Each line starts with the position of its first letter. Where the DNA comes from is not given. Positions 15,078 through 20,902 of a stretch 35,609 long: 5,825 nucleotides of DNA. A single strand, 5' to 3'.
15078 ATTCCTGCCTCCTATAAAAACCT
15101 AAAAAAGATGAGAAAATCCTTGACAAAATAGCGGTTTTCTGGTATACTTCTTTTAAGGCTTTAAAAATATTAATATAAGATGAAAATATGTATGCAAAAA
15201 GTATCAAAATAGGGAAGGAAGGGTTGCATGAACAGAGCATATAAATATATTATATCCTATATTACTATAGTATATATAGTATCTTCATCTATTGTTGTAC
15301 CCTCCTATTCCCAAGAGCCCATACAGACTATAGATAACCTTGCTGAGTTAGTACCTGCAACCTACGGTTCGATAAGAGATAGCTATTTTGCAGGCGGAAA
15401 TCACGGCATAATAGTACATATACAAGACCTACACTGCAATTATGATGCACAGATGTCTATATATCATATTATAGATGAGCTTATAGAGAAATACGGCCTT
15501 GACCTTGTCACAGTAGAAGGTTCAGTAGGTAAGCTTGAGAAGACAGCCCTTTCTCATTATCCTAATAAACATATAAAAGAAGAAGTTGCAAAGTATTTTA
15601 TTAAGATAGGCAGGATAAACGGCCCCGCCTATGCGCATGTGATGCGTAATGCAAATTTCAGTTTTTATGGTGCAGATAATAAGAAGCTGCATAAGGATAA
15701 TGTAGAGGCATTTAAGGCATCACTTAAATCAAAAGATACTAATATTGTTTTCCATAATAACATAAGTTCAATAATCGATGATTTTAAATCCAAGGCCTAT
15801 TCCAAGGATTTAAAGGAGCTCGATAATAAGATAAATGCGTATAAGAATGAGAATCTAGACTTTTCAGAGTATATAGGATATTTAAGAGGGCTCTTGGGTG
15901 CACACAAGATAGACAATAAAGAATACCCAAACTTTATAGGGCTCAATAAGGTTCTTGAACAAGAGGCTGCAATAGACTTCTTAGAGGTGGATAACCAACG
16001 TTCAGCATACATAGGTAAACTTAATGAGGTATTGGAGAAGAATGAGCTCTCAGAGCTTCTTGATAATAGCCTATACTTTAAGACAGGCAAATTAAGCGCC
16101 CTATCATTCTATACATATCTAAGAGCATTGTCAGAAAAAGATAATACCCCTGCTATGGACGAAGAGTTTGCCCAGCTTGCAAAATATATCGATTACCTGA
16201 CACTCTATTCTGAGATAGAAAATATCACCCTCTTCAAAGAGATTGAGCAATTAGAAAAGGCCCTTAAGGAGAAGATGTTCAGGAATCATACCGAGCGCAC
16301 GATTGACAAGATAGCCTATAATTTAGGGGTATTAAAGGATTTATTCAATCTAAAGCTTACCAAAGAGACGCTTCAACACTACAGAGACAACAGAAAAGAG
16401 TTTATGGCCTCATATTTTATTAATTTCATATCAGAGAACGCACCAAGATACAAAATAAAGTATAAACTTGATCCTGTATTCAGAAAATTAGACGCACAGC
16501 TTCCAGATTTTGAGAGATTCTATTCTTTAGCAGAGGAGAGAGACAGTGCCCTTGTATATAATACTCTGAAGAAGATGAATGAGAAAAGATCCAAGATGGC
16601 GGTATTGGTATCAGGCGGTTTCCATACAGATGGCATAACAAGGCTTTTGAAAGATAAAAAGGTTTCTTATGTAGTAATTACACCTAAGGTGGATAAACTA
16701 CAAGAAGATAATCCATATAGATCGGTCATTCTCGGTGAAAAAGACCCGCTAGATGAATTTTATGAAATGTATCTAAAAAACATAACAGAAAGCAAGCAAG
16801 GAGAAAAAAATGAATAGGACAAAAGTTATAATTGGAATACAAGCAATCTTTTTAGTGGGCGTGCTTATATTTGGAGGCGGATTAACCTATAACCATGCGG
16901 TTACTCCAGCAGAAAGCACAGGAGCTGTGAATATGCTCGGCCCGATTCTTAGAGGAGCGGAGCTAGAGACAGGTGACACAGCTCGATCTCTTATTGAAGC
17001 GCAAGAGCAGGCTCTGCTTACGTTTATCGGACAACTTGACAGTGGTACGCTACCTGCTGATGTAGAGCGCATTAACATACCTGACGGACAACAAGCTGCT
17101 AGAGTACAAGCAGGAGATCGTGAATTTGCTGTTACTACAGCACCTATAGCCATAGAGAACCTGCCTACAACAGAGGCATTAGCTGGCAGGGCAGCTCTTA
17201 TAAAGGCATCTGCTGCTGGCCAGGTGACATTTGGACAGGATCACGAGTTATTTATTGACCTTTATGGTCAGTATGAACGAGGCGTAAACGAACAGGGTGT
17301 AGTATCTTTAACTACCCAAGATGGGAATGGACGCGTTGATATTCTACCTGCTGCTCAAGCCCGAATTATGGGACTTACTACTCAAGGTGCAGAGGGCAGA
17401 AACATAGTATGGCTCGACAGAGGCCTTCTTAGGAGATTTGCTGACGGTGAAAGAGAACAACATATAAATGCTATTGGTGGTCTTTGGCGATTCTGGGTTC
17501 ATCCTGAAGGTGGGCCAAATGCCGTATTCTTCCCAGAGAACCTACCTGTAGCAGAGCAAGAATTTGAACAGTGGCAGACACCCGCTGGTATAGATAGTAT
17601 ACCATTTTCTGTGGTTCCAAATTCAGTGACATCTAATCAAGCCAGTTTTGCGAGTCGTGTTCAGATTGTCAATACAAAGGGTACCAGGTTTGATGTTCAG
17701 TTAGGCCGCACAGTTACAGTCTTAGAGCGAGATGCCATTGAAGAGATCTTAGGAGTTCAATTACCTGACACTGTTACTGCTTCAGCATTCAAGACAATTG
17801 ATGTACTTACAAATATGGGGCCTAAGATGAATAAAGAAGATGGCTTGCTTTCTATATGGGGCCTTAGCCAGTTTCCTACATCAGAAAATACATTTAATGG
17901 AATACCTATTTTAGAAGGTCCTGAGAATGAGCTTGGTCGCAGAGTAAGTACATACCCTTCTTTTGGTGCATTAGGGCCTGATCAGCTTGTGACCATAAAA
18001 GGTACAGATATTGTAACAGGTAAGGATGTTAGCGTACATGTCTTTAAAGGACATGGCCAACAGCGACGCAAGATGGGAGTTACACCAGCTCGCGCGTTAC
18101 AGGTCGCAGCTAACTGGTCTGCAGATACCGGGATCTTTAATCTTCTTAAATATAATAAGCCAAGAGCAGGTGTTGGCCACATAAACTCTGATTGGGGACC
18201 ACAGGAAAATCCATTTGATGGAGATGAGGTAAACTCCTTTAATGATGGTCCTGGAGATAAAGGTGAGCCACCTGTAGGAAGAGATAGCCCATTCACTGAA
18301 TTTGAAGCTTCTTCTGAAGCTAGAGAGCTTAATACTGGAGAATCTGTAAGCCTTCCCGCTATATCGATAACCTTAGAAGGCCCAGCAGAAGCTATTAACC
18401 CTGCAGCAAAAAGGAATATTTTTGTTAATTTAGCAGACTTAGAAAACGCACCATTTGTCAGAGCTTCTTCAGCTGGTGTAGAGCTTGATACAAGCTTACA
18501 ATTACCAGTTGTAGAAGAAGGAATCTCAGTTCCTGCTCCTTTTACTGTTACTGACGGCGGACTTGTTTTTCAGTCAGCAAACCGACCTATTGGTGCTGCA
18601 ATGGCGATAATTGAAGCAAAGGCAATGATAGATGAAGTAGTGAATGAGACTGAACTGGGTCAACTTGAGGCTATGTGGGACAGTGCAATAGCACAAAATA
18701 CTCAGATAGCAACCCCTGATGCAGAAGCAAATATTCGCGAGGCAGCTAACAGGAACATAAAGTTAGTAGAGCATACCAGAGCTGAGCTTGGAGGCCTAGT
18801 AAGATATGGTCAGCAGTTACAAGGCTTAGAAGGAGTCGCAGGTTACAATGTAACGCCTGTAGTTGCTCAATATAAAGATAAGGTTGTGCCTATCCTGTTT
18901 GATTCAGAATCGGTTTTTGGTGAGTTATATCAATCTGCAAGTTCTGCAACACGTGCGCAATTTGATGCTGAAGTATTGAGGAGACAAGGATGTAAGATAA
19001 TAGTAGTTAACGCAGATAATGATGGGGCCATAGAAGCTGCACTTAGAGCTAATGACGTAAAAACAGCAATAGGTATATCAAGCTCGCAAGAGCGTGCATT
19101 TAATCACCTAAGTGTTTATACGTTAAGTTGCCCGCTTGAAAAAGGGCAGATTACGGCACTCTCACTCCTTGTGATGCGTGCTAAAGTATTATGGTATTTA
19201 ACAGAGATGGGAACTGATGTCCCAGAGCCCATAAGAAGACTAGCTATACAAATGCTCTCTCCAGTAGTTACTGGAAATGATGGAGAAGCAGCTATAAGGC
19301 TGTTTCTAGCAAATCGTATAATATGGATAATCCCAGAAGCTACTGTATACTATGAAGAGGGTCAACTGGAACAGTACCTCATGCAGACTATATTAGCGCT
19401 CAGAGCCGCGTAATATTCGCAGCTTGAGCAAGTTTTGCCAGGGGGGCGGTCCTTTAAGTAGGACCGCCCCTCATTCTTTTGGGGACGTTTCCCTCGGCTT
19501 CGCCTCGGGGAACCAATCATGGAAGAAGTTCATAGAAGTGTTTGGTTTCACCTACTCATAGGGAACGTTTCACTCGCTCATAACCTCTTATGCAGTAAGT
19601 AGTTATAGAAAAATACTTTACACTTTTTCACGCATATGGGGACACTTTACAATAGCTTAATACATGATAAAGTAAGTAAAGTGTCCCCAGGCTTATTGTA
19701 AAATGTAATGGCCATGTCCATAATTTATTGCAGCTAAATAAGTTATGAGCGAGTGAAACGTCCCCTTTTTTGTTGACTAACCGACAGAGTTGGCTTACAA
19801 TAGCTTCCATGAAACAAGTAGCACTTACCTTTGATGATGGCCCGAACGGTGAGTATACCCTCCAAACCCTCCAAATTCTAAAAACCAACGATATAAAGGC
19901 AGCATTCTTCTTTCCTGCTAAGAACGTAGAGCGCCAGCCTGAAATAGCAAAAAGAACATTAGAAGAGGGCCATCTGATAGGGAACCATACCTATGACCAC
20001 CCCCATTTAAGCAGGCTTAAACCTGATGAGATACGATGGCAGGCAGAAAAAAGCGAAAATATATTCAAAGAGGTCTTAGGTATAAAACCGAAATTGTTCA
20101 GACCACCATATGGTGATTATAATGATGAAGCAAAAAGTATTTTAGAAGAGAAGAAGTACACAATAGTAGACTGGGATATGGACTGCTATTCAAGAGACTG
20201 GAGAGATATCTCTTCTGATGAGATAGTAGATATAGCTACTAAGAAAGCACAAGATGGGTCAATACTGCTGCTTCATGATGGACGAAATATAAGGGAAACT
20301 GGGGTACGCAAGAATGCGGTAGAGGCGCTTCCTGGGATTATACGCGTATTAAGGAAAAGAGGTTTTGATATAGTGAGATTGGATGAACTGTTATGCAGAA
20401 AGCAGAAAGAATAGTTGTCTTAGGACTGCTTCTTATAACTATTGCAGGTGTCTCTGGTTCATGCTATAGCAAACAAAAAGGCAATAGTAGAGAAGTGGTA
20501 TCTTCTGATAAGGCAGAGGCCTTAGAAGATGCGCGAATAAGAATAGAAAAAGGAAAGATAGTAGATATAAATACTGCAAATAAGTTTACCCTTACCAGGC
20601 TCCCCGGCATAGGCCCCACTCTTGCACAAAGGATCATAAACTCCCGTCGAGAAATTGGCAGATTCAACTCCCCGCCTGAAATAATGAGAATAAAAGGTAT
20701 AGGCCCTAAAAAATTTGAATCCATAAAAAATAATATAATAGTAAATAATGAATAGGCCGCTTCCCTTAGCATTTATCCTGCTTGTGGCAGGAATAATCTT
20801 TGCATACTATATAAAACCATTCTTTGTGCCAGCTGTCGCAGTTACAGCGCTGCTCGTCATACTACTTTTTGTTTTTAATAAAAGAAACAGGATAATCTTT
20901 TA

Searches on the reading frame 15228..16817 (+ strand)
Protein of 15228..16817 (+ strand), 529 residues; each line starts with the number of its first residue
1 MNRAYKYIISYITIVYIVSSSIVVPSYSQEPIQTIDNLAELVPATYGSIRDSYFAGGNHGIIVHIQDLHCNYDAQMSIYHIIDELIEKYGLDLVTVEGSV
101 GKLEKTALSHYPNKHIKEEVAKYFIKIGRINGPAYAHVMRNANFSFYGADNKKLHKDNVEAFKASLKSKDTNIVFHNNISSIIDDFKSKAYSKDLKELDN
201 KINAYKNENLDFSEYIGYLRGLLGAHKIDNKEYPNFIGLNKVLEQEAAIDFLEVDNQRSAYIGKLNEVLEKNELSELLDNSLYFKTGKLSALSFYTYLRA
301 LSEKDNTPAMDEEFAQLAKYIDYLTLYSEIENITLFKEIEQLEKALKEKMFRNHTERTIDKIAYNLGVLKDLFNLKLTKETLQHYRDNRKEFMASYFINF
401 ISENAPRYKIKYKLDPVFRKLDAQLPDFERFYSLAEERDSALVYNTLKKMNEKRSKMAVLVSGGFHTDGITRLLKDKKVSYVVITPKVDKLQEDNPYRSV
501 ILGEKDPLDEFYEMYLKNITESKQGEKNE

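Call 4: search_protein_families(library=pfam, proteins=[window:15228-16817:+], max_evalue=0.1)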
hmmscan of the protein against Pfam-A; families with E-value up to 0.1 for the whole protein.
window:15228-16817:+ (529 aa): 2 families
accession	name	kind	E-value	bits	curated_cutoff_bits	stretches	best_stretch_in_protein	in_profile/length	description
PF23202.1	PAH_ZNF598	-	0.0022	18.7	25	0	257-316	3-66/83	ZNF598 PAH domain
PF08349.16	DUF1722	-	0.016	15.9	22.5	1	154-227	30-103/117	Protein of unknown function (DUF1722)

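Call 5: search_protein_families(library=ncbifam, proteins=[window:15228-16817:+], max_evalue=0.1)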
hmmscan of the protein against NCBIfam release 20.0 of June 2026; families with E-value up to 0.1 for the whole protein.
window:15228-16817:+ (529 aa): 2 families
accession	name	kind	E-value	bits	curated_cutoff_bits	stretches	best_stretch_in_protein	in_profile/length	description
NF047356.1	RNA_bind_RnpM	equivalog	0.084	12.9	80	0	243-285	26-68/82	RNase P modulator RnpM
NF008749.0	PRK11784.1-1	equivalog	0.091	11.9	548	0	70-181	97-198/364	tRNA 2-selenouridine(34) synthase MnmH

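Call 84: search_solved_structures(query=A7, max_evalue=10)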
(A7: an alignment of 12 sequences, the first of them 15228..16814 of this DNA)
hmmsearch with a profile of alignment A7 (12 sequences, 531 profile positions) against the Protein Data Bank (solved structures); distinct sequences matched with E-value up to 10: 1.
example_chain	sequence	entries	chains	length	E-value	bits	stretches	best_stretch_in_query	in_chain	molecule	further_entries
4i8v_A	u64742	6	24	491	0.86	11.7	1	34-101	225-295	Cytochrome P450 1A1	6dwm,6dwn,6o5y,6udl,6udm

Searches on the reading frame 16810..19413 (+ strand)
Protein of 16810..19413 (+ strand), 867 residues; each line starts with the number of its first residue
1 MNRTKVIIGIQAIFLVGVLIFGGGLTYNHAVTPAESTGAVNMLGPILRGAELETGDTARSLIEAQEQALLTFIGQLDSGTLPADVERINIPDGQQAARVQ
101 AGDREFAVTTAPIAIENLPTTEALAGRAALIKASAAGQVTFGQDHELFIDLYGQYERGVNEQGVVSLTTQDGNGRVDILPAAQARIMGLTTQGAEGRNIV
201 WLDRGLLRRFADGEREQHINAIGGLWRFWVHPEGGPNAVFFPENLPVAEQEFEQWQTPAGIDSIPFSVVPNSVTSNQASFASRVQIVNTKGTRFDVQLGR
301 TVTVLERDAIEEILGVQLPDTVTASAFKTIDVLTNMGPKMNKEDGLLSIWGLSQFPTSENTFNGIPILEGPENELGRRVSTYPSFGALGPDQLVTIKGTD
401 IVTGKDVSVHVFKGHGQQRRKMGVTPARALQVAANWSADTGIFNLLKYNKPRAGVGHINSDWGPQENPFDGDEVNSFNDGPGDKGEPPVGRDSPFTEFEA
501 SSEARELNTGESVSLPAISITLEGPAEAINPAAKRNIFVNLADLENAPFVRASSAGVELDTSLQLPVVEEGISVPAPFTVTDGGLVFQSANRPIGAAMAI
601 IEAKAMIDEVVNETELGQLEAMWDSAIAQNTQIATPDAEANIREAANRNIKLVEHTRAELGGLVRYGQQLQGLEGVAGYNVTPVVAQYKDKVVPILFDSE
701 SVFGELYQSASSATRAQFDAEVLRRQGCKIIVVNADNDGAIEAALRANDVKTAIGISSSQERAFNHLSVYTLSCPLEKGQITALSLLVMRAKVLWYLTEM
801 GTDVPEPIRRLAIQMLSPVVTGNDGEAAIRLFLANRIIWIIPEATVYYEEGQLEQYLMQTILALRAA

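Call 4: search_protein_families(library=pfam, proteins=[window:16810-19413:+], max_evalue=0.1)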
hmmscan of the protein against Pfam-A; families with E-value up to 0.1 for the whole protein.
window:16810-19413:+ (867 aa): 1 family
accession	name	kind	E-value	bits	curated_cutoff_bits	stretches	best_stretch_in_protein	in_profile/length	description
PF20583.3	DUF6786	-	3.3e-75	253.6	27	1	162-546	14-374/376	Family of unknown function (DUF6786)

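Call 5: search_protein_families(library=ncbifam, proteins=[window:16810-19413:+], max_evalue=0.1)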
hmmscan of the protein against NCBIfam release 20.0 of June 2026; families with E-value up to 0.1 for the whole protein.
window:16810-19413:+ (867 aa): 0 families

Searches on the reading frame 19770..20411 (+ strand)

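Call 112: search_protein_families(library=pfam, proteins=[window:19770-20411:+], max_evalue=0.0001)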
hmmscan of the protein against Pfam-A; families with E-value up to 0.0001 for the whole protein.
window:19770-20411:+ (214 aa): 2 families
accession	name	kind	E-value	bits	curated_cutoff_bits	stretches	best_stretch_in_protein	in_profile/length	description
PF01522.26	Polysacc_deac_1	-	4.4e-38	130.5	23.1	1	14-132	6-123/124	Polysaccharide deacetylase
PF03065.20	Glyco_hydro_57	-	7.2e-06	26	21.2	1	73-133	108-169/291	Glycosyl hydrolase family 57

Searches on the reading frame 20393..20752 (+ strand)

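Call 112: search_protein_families(library=pfam, proteins=[window:20393-20752:+], max_evalue=0.0001)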
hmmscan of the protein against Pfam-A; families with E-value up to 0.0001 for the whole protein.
window:20393-20752:+ (120 aa): 3 families
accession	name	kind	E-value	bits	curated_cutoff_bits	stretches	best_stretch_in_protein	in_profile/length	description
PF12836.13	HHH_3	-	2.1e-19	69.8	27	1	54-115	3-64/65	Helix-hairpin-helix motif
PF00633.29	HHH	-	3.2e-11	42.9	24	0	57-82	3-28/30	Helix-hairpin-helix motif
PF14520.12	HHH_5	-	4.2e-07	30.8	27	0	57-86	27-56/57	Helix-hairpin-helix domain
